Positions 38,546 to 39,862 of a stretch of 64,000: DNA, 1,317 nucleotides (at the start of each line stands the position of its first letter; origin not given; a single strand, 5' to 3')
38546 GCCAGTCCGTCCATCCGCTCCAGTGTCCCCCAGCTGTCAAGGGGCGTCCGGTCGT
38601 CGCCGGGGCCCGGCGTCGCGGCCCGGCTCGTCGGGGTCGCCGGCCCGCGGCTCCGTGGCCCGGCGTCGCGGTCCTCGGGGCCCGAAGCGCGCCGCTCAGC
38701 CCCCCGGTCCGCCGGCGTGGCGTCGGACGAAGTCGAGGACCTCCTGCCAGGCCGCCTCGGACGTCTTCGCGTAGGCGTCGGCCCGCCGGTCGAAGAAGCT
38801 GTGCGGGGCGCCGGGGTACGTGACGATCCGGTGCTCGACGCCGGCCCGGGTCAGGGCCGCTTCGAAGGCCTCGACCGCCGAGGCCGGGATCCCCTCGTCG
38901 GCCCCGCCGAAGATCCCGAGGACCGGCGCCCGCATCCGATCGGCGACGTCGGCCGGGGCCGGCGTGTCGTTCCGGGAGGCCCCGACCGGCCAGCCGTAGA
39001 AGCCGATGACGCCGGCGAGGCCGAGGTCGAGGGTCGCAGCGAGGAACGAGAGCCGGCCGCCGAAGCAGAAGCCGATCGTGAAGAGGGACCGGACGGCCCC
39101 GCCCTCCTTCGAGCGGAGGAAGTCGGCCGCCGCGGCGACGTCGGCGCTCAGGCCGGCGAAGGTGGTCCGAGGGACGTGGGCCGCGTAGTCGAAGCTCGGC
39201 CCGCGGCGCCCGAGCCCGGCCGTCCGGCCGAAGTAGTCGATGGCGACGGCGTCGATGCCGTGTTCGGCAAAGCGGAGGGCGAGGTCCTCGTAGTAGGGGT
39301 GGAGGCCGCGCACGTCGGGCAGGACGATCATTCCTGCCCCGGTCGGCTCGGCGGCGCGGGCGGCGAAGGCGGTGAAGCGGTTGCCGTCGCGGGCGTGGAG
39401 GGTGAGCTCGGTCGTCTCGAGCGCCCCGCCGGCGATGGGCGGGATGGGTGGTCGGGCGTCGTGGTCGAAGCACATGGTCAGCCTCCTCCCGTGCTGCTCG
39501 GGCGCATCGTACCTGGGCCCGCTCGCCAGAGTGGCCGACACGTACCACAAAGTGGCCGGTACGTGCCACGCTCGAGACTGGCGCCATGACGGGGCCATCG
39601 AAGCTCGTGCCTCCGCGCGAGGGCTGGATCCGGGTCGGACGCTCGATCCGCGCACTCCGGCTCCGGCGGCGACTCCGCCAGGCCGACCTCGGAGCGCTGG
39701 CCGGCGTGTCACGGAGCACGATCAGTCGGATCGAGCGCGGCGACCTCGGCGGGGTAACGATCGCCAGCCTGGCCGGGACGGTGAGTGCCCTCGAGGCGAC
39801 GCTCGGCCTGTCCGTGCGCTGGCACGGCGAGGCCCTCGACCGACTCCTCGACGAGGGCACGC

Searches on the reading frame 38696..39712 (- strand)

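Call 56: search_protein_families(library=pfam, proteins=[window:38696-39712:-], max_evalue=0.0001)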
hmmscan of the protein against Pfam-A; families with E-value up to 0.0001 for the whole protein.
window:38696-39712:- (338 aa): 3 families
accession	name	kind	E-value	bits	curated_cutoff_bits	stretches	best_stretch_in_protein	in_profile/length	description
PF01738.24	DLH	-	1.6e-34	119.9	21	1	116-332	4-216/217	Dienelactone hydrolase family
PF12146.15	Hydrolase_4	-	2.3e-06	27.6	27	0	141-228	20-96/239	Serine aminopeptidase, S33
PF00326.27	Peptidase_S9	-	8.4e-06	25.9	22.6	0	253-322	134-205/213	Prolyl oligopeptidase family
